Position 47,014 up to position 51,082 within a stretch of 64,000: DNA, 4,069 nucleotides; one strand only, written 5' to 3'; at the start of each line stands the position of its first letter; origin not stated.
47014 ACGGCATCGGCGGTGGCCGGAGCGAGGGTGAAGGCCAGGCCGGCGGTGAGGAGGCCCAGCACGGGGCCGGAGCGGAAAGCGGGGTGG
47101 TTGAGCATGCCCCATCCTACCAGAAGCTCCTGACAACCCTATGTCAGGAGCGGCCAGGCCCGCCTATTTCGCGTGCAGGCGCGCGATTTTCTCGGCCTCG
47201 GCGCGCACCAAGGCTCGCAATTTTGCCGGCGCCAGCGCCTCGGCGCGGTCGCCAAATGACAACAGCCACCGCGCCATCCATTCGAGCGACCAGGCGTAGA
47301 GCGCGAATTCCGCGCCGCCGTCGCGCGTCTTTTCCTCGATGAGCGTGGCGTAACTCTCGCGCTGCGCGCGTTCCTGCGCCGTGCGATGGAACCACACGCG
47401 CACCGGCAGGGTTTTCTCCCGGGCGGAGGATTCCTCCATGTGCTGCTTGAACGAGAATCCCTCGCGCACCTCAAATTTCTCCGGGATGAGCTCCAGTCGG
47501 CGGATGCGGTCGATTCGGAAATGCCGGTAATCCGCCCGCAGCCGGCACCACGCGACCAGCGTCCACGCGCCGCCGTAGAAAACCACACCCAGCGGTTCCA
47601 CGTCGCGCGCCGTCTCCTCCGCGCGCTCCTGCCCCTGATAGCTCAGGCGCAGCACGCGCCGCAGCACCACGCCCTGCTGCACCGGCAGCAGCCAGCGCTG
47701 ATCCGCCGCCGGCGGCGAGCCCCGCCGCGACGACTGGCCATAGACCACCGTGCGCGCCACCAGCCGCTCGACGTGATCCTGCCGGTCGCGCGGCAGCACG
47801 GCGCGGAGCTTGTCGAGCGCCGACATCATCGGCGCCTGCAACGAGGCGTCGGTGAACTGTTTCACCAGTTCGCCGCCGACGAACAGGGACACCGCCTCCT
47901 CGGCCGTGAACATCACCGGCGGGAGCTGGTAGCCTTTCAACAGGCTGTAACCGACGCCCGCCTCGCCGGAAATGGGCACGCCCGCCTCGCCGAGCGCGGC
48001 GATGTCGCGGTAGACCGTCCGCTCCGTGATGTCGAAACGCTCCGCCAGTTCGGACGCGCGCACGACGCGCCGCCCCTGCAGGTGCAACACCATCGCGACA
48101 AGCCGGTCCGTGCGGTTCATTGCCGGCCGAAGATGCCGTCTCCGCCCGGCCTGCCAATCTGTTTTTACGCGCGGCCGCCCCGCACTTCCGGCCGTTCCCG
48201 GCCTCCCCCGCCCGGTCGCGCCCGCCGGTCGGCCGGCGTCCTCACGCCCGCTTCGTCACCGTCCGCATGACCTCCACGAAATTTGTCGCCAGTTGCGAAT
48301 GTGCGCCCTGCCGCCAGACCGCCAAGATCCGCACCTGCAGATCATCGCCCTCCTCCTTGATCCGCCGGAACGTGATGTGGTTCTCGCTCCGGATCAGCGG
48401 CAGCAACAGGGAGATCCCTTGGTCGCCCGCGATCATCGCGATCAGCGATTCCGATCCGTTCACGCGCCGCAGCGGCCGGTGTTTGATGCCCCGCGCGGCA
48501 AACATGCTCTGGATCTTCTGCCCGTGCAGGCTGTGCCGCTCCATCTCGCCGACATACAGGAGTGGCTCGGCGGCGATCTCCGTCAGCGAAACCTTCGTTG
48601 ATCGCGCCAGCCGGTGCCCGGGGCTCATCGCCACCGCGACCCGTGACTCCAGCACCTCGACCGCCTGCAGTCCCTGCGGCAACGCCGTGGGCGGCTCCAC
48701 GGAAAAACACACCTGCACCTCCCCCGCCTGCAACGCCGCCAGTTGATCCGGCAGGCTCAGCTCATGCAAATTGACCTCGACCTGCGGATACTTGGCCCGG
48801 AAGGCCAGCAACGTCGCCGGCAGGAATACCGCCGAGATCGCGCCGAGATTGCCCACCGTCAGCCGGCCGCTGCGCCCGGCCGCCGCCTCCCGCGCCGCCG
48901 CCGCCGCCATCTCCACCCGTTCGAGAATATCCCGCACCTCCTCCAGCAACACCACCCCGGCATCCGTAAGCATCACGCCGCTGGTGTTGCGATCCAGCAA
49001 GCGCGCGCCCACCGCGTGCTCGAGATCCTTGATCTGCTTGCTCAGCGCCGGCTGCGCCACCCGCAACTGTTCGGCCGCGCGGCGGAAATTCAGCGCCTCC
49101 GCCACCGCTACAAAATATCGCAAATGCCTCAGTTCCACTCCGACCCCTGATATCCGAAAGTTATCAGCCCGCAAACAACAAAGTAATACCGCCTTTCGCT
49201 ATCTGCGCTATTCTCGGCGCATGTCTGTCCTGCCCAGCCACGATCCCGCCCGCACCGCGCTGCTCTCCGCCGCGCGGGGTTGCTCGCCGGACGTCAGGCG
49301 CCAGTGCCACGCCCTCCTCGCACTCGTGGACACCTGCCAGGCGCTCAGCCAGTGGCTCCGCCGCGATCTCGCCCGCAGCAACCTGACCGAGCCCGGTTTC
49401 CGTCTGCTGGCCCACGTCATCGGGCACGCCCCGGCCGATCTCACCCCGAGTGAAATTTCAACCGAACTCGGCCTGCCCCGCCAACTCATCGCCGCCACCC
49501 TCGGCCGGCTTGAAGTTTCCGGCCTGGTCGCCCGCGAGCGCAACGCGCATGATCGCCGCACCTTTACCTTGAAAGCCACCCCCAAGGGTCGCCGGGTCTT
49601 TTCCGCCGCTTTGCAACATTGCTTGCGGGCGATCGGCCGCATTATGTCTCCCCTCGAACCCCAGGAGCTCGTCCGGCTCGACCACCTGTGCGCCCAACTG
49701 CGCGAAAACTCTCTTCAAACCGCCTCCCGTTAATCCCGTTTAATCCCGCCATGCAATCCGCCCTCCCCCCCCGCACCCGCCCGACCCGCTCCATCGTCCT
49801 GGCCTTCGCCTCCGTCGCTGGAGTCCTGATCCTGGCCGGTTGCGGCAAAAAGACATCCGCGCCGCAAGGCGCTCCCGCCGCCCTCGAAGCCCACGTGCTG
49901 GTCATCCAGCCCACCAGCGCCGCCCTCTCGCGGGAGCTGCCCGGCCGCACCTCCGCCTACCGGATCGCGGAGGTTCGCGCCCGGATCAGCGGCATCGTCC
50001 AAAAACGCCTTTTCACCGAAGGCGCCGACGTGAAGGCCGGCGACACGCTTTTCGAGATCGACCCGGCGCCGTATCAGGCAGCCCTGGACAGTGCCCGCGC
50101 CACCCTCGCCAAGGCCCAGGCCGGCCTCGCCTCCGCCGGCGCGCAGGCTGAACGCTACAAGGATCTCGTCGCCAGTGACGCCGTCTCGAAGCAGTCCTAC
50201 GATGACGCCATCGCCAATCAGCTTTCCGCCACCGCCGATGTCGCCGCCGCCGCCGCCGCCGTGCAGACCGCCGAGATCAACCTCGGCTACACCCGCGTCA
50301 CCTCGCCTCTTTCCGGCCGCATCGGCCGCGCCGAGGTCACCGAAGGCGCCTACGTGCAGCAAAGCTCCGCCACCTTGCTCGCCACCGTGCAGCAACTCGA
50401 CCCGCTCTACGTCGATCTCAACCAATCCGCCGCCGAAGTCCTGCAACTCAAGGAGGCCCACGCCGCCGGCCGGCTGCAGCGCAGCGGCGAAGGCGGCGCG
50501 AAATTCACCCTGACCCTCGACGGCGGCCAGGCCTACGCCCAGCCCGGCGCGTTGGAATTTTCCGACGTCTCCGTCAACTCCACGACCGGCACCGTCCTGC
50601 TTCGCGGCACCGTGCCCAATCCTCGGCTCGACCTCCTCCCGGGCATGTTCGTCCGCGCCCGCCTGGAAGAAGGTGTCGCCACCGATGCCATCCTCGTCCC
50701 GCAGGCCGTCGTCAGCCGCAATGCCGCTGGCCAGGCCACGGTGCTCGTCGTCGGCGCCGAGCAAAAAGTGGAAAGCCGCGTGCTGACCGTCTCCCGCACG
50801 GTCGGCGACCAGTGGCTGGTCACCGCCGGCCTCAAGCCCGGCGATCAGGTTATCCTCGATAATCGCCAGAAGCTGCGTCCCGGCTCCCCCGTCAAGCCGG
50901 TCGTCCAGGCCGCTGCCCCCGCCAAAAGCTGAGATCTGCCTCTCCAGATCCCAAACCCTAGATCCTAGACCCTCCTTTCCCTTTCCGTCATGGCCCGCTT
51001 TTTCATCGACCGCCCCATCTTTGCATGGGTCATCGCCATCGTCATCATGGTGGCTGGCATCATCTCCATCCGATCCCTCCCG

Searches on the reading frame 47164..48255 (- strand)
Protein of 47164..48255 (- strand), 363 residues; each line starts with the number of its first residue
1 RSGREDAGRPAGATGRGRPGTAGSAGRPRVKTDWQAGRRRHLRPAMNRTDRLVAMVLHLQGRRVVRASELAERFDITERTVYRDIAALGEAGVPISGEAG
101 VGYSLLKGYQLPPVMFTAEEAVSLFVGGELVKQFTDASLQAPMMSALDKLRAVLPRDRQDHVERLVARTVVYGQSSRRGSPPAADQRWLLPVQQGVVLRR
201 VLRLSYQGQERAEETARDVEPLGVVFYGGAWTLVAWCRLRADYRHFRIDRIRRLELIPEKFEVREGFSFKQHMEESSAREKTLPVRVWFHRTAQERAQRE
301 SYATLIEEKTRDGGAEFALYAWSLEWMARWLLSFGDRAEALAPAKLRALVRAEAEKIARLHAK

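Call 75: search_protein_families(library=pfam, proteins=[window:47164-48255:-], max_evalue=0.00001)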
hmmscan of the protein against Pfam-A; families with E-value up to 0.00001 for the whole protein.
window:47164-48255:- (363 aa): 4 families
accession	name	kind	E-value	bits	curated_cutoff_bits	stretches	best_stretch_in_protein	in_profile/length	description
PF13280.12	WYL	-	1.5e-20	73.4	21.8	1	189-255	3-69/70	WYL domain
PF25583.1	WCX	-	7.9e-16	58.6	23.9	1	282-358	2-76/76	WCX domain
PF08279.18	HTH_11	-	5.3e-13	49.1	25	1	57-103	7-54/55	HTH domain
PF19187.6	HTH_PafC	-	1.1e-08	35.4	32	0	50-95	4-49/115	PafC helix-turn-helix domain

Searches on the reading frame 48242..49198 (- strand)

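Call 75: search_protein_families(library=pfam, proteins=[window:48242-49198:-], max_evalue=0.00001)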
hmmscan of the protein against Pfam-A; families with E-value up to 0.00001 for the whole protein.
window:48242-49198:- (318 aa): 2 families
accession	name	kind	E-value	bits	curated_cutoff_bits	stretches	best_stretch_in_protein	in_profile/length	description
PF03466.25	LysR_substrate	-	1.2e-34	120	28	1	107-314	2-207/209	LysR substrate binding domain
PF00126.33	HTH_1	-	2.8e-23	82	26.6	1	23-81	1-59/60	Bacterial regulatory helix-turn-helix protein, lysR family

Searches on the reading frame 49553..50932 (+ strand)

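Call 75: search_protein_families(library=pfam, proteins=[window:49553-50932:+], max_evalue=0.00001)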
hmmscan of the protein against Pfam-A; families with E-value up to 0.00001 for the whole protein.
window:49553-50932:+ (459 aa): 3 families
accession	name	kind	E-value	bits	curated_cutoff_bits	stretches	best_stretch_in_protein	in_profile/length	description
PF16576.10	HlyD_D23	-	1.1e-14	54.7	30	1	137-367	18-214/214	Barrel-sandwich domain of CusB or HlyD membrane-fusion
PF13437.12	HlyD_3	-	7.1e-11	43.2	22.2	0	249-364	2-106/106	HlyD family secretion protein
PF00529.27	CusB_dom_1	-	3.8e-09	37.1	26.5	1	240-434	12-88/89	Cation efflux system protein CusB domain 1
